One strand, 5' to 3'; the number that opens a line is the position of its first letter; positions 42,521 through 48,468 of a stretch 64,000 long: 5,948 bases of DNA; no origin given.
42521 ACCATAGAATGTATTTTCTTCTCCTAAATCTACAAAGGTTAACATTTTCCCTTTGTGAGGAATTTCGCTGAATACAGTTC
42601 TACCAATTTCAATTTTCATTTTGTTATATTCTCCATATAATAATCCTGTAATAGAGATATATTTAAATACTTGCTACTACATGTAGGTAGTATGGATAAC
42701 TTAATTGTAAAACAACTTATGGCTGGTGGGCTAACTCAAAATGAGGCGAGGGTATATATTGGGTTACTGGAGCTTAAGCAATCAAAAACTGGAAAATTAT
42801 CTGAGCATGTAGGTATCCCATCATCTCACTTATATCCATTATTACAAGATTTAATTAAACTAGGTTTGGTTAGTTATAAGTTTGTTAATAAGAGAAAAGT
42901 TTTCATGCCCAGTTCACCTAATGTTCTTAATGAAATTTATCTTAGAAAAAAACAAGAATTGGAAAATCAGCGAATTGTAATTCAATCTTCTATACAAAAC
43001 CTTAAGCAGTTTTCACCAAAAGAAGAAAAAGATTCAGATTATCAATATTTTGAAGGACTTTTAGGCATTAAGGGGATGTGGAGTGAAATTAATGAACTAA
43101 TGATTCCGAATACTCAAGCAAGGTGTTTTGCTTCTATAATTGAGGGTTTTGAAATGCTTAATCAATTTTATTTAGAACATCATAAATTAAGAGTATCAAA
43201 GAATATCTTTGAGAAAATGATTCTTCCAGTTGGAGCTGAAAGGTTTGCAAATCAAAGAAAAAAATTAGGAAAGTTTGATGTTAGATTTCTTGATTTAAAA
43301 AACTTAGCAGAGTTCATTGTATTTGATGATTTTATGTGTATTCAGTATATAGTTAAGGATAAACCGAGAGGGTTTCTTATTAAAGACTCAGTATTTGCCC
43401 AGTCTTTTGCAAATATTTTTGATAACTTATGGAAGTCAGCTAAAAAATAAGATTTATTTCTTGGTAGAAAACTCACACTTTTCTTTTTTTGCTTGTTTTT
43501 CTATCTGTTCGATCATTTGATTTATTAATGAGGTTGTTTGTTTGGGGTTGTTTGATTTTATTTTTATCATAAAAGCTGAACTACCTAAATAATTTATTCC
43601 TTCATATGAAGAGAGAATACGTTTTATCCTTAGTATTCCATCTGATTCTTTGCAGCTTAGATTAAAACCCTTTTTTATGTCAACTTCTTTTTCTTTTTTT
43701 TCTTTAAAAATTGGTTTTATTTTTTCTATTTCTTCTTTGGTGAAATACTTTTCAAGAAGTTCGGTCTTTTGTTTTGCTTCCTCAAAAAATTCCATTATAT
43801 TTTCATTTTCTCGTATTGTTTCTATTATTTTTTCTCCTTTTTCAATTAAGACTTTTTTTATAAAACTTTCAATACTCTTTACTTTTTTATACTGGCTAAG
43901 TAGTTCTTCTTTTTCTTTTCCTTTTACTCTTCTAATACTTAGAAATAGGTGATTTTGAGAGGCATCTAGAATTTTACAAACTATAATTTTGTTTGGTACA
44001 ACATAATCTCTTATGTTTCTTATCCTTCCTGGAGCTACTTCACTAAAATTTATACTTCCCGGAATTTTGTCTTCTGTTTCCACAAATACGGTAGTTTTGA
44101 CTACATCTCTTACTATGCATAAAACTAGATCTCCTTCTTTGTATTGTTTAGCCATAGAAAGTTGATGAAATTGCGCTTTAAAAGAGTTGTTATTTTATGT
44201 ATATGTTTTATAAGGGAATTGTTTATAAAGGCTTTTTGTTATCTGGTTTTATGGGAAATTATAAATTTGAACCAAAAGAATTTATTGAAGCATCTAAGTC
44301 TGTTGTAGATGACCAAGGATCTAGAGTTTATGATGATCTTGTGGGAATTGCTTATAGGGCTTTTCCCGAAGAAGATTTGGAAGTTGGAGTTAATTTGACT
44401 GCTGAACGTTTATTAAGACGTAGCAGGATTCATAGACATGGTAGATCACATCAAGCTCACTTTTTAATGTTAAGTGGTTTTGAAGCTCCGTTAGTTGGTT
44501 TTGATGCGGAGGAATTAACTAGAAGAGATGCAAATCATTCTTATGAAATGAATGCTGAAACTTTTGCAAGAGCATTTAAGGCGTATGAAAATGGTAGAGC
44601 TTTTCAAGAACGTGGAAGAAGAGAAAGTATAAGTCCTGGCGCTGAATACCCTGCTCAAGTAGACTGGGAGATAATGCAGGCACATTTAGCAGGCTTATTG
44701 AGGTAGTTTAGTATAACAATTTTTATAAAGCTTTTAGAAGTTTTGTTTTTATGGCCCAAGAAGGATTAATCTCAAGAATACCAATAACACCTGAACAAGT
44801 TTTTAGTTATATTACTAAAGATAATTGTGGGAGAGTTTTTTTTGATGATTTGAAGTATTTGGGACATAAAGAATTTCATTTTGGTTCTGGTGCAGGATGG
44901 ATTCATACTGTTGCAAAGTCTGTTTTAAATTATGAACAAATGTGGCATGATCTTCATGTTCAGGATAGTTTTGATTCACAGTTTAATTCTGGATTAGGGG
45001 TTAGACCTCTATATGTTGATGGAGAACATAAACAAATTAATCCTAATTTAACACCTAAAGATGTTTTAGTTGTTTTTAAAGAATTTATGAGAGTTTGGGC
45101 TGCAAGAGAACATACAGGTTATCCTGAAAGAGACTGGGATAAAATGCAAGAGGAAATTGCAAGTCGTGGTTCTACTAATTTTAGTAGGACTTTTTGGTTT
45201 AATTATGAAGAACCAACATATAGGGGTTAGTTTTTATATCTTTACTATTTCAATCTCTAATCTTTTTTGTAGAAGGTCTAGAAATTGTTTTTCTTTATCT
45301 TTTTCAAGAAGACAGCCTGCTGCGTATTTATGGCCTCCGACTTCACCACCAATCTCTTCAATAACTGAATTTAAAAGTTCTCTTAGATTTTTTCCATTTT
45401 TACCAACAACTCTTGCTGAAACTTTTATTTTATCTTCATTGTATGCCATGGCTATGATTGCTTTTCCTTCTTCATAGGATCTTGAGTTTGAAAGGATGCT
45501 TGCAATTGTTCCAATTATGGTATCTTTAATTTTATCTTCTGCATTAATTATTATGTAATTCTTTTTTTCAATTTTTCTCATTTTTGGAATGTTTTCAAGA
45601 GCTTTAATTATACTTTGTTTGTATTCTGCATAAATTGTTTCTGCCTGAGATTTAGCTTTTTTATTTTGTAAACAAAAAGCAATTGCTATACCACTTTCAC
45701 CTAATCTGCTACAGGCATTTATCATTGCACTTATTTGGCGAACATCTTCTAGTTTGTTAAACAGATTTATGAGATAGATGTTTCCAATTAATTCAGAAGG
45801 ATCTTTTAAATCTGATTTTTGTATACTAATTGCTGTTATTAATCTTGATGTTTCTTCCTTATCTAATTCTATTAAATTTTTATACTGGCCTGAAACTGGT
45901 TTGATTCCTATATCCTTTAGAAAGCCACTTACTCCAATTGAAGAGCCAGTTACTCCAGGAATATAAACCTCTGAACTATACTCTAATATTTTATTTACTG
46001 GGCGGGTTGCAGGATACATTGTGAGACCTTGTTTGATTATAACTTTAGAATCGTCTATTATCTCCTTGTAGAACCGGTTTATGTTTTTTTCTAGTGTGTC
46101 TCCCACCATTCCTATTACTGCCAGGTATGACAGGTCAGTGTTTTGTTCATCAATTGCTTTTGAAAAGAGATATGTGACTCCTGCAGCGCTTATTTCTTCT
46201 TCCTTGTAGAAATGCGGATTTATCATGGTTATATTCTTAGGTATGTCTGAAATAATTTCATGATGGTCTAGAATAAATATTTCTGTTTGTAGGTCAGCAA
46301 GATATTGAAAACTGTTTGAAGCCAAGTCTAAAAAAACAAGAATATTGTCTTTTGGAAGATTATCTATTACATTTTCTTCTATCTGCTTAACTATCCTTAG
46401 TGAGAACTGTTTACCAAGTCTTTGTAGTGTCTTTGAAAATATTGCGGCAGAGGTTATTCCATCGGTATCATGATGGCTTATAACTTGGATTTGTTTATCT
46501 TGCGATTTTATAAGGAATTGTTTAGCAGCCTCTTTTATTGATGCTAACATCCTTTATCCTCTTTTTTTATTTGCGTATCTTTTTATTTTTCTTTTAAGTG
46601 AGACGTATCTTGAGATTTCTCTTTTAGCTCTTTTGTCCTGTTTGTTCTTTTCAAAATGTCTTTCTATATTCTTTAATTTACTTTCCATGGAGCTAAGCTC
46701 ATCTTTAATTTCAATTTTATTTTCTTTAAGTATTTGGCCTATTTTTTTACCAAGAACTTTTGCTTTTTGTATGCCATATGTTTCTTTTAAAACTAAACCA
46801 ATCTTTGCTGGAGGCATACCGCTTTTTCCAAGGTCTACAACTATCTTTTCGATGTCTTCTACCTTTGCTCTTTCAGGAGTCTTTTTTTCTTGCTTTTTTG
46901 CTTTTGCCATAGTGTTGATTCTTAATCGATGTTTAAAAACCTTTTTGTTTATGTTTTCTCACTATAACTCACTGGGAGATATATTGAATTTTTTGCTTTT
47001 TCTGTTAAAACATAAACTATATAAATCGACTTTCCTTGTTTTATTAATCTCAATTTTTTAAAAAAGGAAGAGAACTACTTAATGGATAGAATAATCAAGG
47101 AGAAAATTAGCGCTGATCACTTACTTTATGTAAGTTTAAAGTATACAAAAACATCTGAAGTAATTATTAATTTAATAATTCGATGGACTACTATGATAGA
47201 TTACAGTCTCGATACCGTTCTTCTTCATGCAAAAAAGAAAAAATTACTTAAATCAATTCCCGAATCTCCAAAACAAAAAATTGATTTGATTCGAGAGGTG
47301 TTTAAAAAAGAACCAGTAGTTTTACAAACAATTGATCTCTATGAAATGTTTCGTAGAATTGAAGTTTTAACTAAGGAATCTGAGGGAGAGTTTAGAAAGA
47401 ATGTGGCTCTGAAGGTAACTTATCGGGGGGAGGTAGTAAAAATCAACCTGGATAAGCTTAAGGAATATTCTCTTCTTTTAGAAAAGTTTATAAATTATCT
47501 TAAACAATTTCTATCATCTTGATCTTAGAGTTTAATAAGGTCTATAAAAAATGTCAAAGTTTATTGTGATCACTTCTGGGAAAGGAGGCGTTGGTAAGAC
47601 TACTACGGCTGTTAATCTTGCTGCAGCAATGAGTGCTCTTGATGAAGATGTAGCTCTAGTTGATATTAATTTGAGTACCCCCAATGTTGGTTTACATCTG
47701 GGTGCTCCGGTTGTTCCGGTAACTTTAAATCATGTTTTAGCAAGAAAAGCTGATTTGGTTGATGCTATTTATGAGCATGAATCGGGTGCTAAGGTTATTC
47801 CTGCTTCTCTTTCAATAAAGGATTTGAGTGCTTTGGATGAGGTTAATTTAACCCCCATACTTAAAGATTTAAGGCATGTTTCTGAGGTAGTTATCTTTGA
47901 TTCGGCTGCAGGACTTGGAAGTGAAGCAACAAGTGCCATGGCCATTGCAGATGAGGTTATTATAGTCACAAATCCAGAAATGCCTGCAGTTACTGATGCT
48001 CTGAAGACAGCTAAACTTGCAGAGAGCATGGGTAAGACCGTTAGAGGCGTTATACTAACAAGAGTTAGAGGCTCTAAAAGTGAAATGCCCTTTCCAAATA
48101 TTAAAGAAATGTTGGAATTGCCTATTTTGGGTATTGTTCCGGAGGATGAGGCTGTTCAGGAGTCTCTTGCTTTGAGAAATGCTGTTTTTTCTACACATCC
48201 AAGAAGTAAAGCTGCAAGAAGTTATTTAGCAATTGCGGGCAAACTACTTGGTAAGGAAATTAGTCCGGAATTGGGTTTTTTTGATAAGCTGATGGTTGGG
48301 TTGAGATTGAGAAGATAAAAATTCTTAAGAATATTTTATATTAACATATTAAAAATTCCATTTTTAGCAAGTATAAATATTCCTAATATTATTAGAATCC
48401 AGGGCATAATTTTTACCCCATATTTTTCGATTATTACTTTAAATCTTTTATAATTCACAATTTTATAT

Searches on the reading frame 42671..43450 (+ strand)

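Call 91: search_protein_families(library=pfam, proteins=[window:42671-43450:+], max_evalue=0.001)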
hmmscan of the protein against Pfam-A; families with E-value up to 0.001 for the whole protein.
window:42671-43450:+ (259 aa): 1 family
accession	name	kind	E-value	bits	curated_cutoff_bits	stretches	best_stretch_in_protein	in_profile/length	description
PF01978.25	TrmB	-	6.8e-12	45.5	25.6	1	19-83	4-67/68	Sugar-specific transcriptional regulator TrmB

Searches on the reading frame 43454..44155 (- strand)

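Call 91: search_protein_families(library=pfam, proteins=[window:43454-44155:-], max_evalue=0.001)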
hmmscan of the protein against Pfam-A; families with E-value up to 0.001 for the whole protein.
window:43454-44155:- (233 aa): 1 family
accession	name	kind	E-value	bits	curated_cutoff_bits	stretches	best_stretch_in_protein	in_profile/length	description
PF07541.17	EIF_2_alpha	-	3.6e-07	30.6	22.8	1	114-186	10-85/114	Eukaryotic translation initiation factor 2 alpha subunit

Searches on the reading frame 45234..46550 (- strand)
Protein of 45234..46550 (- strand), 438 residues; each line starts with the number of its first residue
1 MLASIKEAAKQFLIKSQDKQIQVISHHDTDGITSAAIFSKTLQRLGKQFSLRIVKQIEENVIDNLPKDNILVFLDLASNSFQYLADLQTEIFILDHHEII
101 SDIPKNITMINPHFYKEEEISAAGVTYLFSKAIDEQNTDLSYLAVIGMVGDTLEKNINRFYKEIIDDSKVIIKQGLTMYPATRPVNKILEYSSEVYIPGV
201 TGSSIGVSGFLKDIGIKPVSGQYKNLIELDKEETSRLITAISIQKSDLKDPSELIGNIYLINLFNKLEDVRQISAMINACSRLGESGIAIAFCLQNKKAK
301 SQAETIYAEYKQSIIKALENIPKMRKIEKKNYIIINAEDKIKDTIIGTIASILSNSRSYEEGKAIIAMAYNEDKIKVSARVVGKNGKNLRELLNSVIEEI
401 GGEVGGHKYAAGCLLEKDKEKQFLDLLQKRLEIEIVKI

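Call 60: search_protein_families(library=pfam, proteins=[window:45234-46550:-], max_evalue=0.0001)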
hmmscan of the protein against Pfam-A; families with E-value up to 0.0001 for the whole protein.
window:45234-46550:- (438 aa): 3 families
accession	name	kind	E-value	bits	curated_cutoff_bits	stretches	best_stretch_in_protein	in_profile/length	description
PF02272.25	DHHA1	-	8.4e-14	52.3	25.9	1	333-431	5-100/102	DHHA1 domain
PF21763.2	DHH_CID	-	2.4e-13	50.7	27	1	182-242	6-67/84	DHH-CID domain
PF01368.27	DHH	-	2.7e-11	44.3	28.1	1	21-136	2-109/125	DHH family, N-terminal domain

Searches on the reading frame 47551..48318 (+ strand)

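Call 91: search_protein_families(library=pfam, proteins=[window:47551-48318:+], max_evalue=0.001)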
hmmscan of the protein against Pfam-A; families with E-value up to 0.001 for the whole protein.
window:47551-48318:+ (255 aa): 9 families
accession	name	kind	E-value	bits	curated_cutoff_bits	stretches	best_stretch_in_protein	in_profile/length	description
PF01656.29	CbiA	-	4.2e-20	72.4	25.4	1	5-206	1-119/125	CobQ/CobB/MinD/ParA nucleotide binding domain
PF10609.15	ParA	-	3.9e-18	66.2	27.1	2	2-52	3-53/246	NUBPL iron-transfer P-loop NTPase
PF13614.12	AAA_31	-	4.2e-18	66.3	27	1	3-147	2-154/177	AAA domain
PF00142.24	Fer4_NifH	-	9.1e-12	45.5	25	1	8-235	5-247/271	4Fe-4S iron sulfur cluster binding proteins, NifH/frxC family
PF06564.18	CBP_BcsQ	-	1.4e-09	38.3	21.3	1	5-229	4-230/234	Cellulose biosynthesis protein BcsQ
PF13500.12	AAA_26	-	2.2e-09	37.9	27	1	129-203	117-195/198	AAA domain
PF09140.17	MipZ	-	5.3e-06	26.4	20.7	1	4-138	2-127/262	ATPase MipZ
PF02374.21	ArsA_ATPase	-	2e-05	24.4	24.3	1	5-37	3-35/305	Anion-transporting ATPase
PF00448.28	SRP54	-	0.00095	19.3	22.7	0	5-37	3-35/196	SRP54-type protein, GTPase domain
